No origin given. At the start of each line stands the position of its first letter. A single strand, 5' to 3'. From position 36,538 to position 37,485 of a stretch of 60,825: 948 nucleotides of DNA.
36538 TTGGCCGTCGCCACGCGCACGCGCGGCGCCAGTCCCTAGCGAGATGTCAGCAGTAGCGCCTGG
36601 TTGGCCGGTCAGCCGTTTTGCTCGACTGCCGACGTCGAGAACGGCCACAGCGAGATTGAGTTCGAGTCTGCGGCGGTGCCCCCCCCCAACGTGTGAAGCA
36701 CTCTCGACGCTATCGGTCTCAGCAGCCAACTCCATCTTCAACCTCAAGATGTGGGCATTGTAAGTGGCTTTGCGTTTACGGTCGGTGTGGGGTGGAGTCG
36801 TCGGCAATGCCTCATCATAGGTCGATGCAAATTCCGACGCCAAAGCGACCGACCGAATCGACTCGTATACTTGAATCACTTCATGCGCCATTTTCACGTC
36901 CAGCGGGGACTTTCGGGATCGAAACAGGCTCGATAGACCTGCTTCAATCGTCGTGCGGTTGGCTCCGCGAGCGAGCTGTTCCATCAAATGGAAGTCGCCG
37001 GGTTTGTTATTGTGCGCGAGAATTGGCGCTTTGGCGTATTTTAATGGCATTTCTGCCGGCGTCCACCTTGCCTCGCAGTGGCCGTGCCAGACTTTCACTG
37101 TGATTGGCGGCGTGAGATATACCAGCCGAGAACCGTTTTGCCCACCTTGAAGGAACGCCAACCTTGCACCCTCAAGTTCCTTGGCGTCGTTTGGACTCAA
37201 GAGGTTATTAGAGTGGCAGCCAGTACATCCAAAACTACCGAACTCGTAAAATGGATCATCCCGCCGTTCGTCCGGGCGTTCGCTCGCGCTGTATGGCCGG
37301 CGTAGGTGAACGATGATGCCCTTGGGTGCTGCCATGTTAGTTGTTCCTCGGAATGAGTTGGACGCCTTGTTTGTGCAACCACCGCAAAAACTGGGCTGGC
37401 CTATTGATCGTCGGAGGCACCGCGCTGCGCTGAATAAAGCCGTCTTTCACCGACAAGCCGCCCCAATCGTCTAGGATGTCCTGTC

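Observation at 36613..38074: Translationally coupled pair of uncharacterised Cys/His-motif genes (A then B): best candidate for an undescribed system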

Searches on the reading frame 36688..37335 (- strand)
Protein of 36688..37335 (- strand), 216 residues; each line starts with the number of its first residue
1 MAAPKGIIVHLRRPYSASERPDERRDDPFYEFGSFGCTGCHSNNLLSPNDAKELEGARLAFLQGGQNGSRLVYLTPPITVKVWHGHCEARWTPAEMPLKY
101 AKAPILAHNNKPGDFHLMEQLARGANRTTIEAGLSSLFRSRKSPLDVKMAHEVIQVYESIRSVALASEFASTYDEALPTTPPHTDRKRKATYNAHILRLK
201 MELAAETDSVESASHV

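Call 11: find_homologous_proteins(query=window:36688-37335:-)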
Query window:36688-37335:- (216 aa): 315 proteins with E <= 0.001 among 658 candidates; the best 120 are listed.
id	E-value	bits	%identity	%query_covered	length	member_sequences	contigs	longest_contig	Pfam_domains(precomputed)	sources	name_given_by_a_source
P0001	1.3e-141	487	100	100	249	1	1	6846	-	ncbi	-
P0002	6.6e-122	423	88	100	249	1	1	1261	-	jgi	jgi:hypothetical protein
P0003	9.6e-92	325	72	98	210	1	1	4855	-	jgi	jgi:hypothetical protein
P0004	1.9e-77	278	61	100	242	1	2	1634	-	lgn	-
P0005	6.3e-77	276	62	92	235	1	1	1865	-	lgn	-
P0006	1.1e-76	275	64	95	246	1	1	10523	-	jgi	jgi:hypothetical protein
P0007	1.8e-76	275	62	98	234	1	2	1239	-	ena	-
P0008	1.2e-75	272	62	92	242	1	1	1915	-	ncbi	-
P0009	2.0e-75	271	65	89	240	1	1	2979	-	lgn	-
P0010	1.1e-74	269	63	95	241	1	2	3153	-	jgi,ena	-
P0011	3.3e-74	267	62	95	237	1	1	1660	-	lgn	-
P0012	3.6e-74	267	62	92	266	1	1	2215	-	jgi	jgi:hypothetical protein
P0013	4.0e-74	267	58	99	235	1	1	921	-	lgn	-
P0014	4.0e-73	264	59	97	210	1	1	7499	-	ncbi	ncbi:MAG: hypothetical protein ACRDGM_00825 [bacterium]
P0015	2.5e-72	261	60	94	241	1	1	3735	-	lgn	-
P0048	2.1e-65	239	56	99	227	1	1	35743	-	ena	-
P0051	3.1e-65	238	57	93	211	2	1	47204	-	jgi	jgi:hypothetical protein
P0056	1.9e-64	235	56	91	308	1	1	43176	-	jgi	jgi:hypothetical protein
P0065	6.0e-62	227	54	98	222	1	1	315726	-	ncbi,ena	-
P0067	9.2e-62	227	54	92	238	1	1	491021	-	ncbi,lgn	ncbi:MAG: hypothetical protein U0804_18765 [Gemmataceae bacterium]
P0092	6.0e-56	208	52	93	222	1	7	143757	-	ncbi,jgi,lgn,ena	-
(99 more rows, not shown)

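Call 14: find_encoding_contigs(protein=P0001, flank=10000, max_places=4)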
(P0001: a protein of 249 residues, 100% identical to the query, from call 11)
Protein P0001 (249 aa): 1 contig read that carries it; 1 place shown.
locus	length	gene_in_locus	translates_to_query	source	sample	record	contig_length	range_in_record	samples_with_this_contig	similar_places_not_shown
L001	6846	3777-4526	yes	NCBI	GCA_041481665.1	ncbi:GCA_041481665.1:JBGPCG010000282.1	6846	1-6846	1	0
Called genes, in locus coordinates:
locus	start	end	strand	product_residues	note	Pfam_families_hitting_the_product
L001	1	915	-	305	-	?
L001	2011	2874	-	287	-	PF12787:EcsC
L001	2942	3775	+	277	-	PF18754:Nmad3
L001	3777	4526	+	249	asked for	-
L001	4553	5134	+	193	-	PF06283:ThuA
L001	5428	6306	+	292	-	PF07608:DUF1571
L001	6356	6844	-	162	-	?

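Call 15: find_encoding_contigs(protein=P0067, flank=8000, max_places=3)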
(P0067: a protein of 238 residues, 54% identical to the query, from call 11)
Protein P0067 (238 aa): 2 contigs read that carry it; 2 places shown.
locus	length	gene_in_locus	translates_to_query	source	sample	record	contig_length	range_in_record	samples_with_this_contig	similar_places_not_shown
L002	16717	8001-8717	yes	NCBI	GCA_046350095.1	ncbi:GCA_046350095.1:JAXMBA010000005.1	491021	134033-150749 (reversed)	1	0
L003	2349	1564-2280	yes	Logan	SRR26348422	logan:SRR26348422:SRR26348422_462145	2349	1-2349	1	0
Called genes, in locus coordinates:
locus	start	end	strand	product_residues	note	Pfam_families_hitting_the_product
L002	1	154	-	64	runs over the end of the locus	-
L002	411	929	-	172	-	PF12867:DinB_2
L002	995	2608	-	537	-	PF01546:Peptidase_M20 (weak), PF04389:Peptidase_M28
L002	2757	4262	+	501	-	PF00270:DEAD, PF00271:Helicase_C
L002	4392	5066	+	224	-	PF00106:adh_short, PF01370:Epimerase, PF08659:KR, PF13561:adh_short_C2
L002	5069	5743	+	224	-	PF01957:NfeD (weak)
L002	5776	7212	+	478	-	PF00753:Lactamase_B, PF23023:Anti-Pycsar_Apyc1 (weak), PF12706:Lactamase_B_2, PF16661:Lactamase_B_6, PF10996:Beta-Casp, PF07521:RMMBL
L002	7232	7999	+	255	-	PF18754:Nmad3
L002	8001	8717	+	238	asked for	-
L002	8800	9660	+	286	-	PF13385:Laminin_G_3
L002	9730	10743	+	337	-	PF04338:DUF481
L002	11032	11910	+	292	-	-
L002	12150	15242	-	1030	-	PF14870:PSII_BNR (weak), PF15902:Sortilin-Vps10 (faint), PF02012:BNR (faint), PF14870:PSII_BNR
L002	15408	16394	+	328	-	PF01073:3Beta_HSD, PF01370:Epimerase, PF02719:Polysacc_synt_2, PF04321:RmlD_sub_bind, PF05368:NmrA (weak), PF07993:NAD_binding_4 (faint), PF13460:NAD_binding_10 (weak), PF16363:GDP_Man_Dehyd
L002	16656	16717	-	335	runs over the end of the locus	PF06144:DNA_pol3_delta (weak), PF21694:DNA_pol3_delta_C (weak)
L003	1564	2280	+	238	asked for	-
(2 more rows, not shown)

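Call 16: find_encoding_contigs(protein=P0065, flank=8000, max_places=3)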
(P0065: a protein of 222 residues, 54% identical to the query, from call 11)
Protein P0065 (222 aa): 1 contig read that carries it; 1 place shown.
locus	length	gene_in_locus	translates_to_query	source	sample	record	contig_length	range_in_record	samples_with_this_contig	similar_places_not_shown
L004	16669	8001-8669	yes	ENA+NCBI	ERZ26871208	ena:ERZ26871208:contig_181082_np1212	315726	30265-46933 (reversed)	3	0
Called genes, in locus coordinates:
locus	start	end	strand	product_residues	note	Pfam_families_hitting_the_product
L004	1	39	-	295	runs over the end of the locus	PF00795:CN_hydrolase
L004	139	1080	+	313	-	PF03167:UDG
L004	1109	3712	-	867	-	PF07583:PSCyt2, PF07587:PSD1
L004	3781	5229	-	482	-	PF07394:DUF1501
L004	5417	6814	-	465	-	PF07394:DUF1501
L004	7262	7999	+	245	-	PF18754:Nmad3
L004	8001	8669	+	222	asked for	-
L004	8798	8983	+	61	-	-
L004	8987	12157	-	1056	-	PF00069:Pkinase, PF07714:PK_Tyr_Ser-Thr, PF06293:Kdo (faint), PF03781:FGE-sulfatase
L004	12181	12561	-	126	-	-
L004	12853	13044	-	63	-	PF02781:G6PD_C (weak)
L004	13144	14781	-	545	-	-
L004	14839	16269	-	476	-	PF00884:Sulfatase, PF01663:Phosphodiest (weak), PF02995:DUF229 (weak), PF16347:SGSH_C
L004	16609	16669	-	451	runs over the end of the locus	PF00479:G6PD_N, PF02781:G6PD_C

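Call 35: search_protein_families(library=pfam, alignment_id=A1, max_evalue=10)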
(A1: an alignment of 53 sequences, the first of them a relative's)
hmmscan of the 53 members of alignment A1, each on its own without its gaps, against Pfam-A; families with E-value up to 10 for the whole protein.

A. member 1, P0001 (249 aa): 0 families

B. families by the number of members that match (of 53 scanned): 7 families
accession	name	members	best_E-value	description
PF01659.21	Luteo_Vpg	1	0.0094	Luteovirus putative VPg genome linked protein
PF19421.4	Fry_C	1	0.047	Furry protein C-terminal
PF16252.10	DUF4908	1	0.072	Domain of unknown function (DUF4908)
PF23851.1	DUF7214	1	0.17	Domain of unknown function (DUF7214)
PF13092.12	CENP-L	1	0.24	Centromere protein L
PF14883.12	GHL13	1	0.3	Hypothetical glycosyl hydrolase family 13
PF21141.3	T6PP_C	1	0.31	Trehalose-6-phosphate phosphatase, C-terminal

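Call 40: search_protein_representatives(alignment_id=A1)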
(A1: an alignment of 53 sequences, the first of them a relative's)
Query: 53 sequences, 239 profile positions. Proteins with E-value up to 0.001 (for the whole library): 355; up to 1e-10: 304; up to 1e-30: 189. The best 150 are listed.
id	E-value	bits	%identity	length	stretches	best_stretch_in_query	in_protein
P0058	1.5e-99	348.8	-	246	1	1-237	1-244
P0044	2.5e-98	344.8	-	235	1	1-238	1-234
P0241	7.2e-88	310.6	-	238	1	1-234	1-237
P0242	7.4e-81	287.6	-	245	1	1-231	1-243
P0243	1.3e-79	283.5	-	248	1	1-216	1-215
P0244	8.9e-79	280.8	-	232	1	3-211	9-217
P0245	1.2e-78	280.4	-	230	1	1-212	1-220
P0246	1.6e-78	280.0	-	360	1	3-220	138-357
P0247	4.2e-78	278.6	-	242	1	1-204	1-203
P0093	3.0e-75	269.3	-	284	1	1-160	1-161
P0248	1.0e-74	267.5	-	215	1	1-202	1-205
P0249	1.1e-73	264.1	-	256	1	3-201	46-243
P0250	1.5e-73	263.7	-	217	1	3-209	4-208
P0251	1.2e-72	260.7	-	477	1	3-221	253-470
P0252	1.6e-72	260.3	-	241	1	1-231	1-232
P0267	2.6e-66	240.0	-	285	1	5-202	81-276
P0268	7.0e-66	238.6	-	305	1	3-197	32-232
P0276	5.2e-64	232.5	-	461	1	4-196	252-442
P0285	1.5e-61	224.4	-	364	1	4-202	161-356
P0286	3.9e-61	223.1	-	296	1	3-200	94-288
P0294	2.8e-59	217.0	-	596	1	3-199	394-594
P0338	7.3e-50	186.2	-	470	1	4-200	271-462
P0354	9.9e-46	172.6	-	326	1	44-207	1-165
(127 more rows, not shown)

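Call 46: search_solved_structures(query=A1, max_evalue=10)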
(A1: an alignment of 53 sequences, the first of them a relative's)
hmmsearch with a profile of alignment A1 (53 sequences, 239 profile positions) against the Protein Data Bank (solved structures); distinct sequences matched with E-value up to 10: 0.

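Call 59: predict_structure(alignment_id=A6)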
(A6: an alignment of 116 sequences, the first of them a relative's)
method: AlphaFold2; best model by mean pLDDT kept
length: 249 residues; sequences in the alignment: 116
mean_pLDDT: 91.2   pTM: 0.82
mean pLDDT of the five models: 91.2, 91.2, 91.0, 90.9, 90.7
residues with pLDDT >= 90: 205; 70-90: 7; 50-70: 36; < 50: 1
segments of 3 or more residues with pLDDT < 50: none
pLDDT, mean of each block of 10 residues (from residue 1): 94 94 95 97 97 98 98 98 97 98 98 98 98 97 97 98 98 97 96 98 92 64 60 60 59
secondary structure, 60 per line:
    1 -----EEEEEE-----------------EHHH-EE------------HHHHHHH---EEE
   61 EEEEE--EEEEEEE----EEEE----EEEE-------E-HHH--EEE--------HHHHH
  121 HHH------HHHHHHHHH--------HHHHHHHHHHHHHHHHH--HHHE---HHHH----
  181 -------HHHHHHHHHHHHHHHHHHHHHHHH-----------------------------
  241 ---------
elements in order: E6-11 H48-54 E58-65 E68-74 E79-82 E87-90 E105-107 H116-123 H130-138 H147-163 H173-176 H188-211

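Call 63: fold_search(model_id=the predicted structure, library=pdb)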
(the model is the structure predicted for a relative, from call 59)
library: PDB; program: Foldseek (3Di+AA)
matches with E <= 10: 41; with E <= 0.001: 0
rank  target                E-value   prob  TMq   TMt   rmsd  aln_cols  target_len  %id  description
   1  2ar1                  2.9e-01  0.21  0.28  0.40   7.6       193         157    6  Structure of Hypothetical protein from Leishmania major (released 2005-08-30)
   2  5eim_B                2.9e-01  0.15  0.22  0.31   8.7       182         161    5  YTH domain-containing protein mmi1 and RNA complex (released 2016-01-27)
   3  6fkf_g                9.1e-01  0.01  0.10  0.08  23.7       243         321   10  Chloroplast F1Fo conformation 1 (released 2018-05-23)
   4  5j3e_A                1.3e+00  0.09  0.28  0.36   8.7       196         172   11  Crystal Structure of Human THYN1 protein in complex with 5-methylcytosine containing DNA (released 2016-04-20)
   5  5eip_A                1.4e+00  0.14  0.29  0.48   7.2       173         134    5  apo-structure of YTH domain of SpMmi1 (released 2016-01-27)
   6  6u39_Q                1.7e+00  0.06  0.13  0.20  12.7       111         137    9  2.4 Angstrom crystal structure of the D129G Ca-CaM:CaV1.2 IQ domain complex (released 2020-02-19)
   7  5cim_B                1.8e+00  0.01  0.08  0.04  20.2       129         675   16  Structure of Mycobacterium thermoresistibile GlgE in complex with maltose (cocrystallisation with maltose-1-phosphate) (released 2015-12-09)
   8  7s6g                  2.2e+00  0.01  0.09  0.08  17.4        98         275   12  Crystal structure of PhnD from Synechococcus MITS9220 in complex with phosphate (released 2021-10-27)
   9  3eop_A                2.4e+00  0.07  0.29  0.38   8.2       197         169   11  Crystal Structure of the DUF55 domain of human thymocyte nuclear protein 1 (released 2009-09-29)
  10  7qep_O3               2.7e+00  0.04  0.13  0.24   5.2        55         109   22  Cryo-EM structure of the ribosome from Encephalitozoon cuniculi (released 2022-02-09)
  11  6sw9_O                3.5e+00  0.01  0.09  0.15  16.9       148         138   19  IC2A model of cryo-EM structure of a full archaeal ribosomal translation initiation complex devoid of aIF1 in P. abyss (released 2020-02-19)
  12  5o8m_D                3.9e+00  0.03  0.16  0.27   7.6       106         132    7  Crystal structure of the MmI1 YTH domain (released 2018-04-25)
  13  4f0q_D                4.2e+00  0.01  0.15  0.11  12.3       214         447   11  MspJI Restriction Endonuclease - P21 Form (released 2012-08-08)
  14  1nw8                  4.5e+00  0.01  0.11  0.10  18.3       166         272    9  Structure of L72P mutant beta class N6-adenine DNA methyltransferase RsrI (released 2003-07-29)
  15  4p22_B                4.8e+00  0.01  0.11  0.08  26.4       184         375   11  Crystal Structure of N-terminal Fragments of E1 (released 2015-02-25)
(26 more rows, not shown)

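Call 67: fold_search(model_id=the predicted structure, library=viral)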
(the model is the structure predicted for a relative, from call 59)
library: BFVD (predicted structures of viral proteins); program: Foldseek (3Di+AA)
matches with E <= 10: 21; with E <= 0.001: 0
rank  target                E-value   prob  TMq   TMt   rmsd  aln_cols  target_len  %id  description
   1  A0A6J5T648            3.1e-02  0.35  0.21  0.32   6.2       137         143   12  Uncharacterized protein [uncultured Caudovirales phage]
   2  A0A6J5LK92            4.0e-02  0.18  0.18  0.10   7.0       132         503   13  ASCH domain containing protein [uncultured Caudovirales phage]
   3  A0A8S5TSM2            8.1e-02  0.54  0.31  0.26   8.2       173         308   13  (P)ppGpp synthetase, RelA/SpoT family [Podoviridae sp. ctARy1]
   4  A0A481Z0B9            1.3e-01  0.54  0.35  0.27  11.8       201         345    9  Uncharacterized protein [Mimivirus LCMiAC01]
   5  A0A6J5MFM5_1          3.7e-01  0.06  0.16  0.06   8.8       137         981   12  ART-PolyVal-like domain-containing protein [uncultured Caudovirales phage]
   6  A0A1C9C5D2            4.2e-01  0.08  0.20  0.26   9.4       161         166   12  Uncharacterized protein [Heterosigma akashiwo virus 01]
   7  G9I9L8                2.7e+00  0.03  0.12  0.19   6.1        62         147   14  (no name in the UniProt tables at hand)
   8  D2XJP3                3.4e+00  0.01  0.11  0.07  11.4       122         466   11  Uncharacterized protein [Escherichia phage K1ind2]
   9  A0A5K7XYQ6            3.9e+00  0.02  0.12  0.12  16.2       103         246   11  Uncharacterized protein [Abalone asfa-like virus]
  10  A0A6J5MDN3            5.0e+00  0.01  0.10  0.11  16.4       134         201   17  HTH_XRE domain containing protein [uncultured Caudovirales phage]
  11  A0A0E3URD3            5.4e+00  0.01  0.15  0.20   6.9        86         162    9  p26 [Lambdina fiscellaria nucleopolyhedrovirus]
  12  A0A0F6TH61            6.1e+00  0.01  0.09  0.03   6.8        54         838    9  Putative tail sheath monomer [Sinorhizobium phage phiM9]
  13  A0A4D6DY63            6.1e+00  0.01  0.09  0.11   9.3        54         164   15  Uncharacterized protein [Raoultella phage RP180]
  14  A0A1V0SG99            6.5e+00  0.01  0.14  0.21   7.6        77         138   12  ASCH domain protein [Hokovirus HKV1]
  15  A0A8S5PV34            6.5e+00  0.01  0.08  0.14   7.2        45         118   18  Uncharacterized protein [Siphoviridae sp. ctGuJ10]
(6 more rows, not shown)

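Call 76: search_protein_families(library=pfam, proteins=[P0251, P0276, P0338, P0294, P0246, P0285, P0286, P0267, P0268, P0354], max_evalue=0.01)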
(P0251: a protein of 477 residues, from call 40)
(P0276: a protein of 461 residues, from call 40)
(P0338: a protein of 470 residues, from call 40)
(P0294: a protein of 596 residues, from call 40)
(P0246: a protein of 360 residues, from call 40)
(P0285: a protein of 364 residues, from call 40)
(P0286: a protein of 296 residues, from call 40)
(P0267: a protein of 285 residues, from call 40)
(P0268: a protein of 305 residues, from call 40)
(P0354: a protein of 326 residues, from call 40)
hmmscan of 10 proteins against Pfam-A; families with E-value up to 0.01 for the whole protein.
P0251 (477 aa): 1 family
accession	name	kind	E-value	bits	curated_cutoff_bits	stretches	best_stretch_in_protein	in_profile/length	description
PF18754.6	Nmad3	-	8.2e-23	81.7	27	1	4-193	3-196/247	Nucleotide modification associated domain 3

P0276 (461 aa): 1 family
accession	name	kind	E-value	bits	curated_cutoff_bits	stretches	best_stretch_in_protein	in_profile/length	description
PF18754.6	Nmad3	-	1.3e-66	225.2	27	1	2-222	1-247/247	Nucleotide modification associated domain 3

P0338 (470 aa): 1 family
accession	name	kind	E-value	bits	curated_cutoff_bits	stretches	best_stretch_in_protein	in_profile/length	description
PF18754.6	Nmad3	-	3.5e-22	79.7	27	1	2-196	1-201/247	Nucleotide modification associated domain 3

P0294 (596 aa): 0 families

P0246 (360 aa): 0 families

P0285 (364 aa): 1 family
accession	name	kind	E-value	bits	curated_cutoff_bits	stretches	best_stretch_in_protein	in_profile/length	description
PF18754.6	Nmad3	-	4.3e-25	89.2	27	1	1-126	106-247/247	Nucleotide modification associated domain 3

P0286 (296 aa): 0 families

P0267 (285 aa): 1 family
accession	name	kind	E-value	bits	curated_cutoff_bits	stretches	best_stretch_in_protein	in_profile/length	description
PF18754.6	Nmad3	-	1.7e-06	28.3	27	1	1-51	190-247/247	Nucleotide modification associated domain 3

P0268 (305 aa): 0 families

P0354 (326 aa): 2 families
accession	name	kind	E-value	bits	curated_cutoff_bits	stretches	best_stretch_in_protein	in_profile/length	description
PF13302.13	Acetyltransf_3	-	6e-05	24.2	25.4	1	228-298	67-138/138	Acetyltransferase (GNAT) domain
PF00583.31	Acetyltransf_1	-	0.00042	21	20.7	1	198-297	30-116/116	Acetyltransferase (GNAT) family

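Call 81: search_dna_similar(query=P0001, collection=plasmids, mode=protein, max_evalue=0.001, max_rows=15)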
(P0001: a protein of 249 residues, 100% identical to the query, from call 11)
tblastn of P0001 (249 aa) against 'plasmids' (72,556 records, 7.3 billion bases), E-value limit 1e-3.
No match.

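Call 91: find_related_loci(query=A1, collection=viral_contigs, flank=8000)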
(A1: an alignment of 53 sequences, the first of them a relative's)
Query A1 (249 aa) in viral_contigs; peptide patterns used: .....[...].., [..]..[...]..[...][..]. (x = any residue, [..] = any of these).
25 stretches matched a pattern; 4 encode a relative of the query (tblastn E <= 1e-3); 4 distinct loci.
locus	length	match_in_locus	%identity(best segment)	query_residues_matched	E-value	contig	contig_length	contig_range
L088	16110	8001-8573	42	7-200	2e-46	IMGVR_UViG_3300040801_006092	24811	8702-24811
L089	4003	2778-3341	44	1-192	2e-44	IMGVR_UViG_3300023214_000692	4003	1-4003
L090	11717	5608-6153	40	7-192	2e-42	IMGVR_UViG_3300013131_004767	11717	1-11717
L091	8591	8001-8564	42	1-192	2e-42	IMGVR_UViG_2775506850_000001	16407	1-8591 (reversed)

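Call 92: find_encoding_contigs(protein=P0092, flank=8000, max_places=2)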
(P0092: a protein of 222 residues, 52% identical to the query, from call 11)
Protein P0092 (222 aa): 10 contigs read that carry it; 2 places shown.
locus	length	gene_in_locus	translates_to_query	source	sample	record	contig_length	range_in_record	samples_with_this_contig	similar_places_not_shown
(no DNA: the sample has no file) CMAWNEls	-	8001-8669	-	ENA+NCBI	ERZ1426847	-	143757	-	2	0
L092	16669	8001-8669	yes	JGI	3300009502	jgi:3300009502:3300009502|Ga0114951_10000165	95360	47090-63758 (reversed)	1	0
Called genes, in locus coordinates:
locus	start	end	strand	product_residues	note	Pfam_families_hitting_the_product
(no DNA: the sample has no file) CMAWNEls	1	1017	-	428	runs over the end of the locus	-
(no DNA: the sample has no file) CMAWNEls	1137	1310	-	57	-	-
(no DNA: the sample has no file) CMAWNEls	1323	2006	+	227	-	-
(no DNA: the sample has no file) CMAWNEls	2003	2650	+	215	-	-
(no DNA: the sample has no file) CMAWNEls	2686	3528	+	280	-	PF19446:DUF5984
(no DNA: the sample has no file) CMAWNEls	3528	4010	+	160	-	-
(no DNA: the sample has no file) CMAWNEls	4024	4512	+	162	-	-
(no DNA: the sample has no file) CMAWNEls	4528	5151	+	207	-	-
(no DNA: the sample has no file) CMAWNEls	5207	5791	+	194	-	-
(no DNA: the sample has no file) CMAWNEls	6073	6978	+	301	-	-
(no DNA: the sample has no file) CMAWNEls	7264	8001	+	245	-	PF18754:Nmad3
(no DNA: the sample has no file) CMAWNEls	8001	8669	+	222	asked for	-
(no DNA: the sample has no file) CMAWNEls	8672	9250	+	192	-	-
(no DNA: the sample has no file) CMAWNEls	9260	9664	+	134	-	-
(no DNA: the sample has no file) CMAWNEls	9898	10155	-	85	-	-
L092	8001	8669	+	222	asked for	-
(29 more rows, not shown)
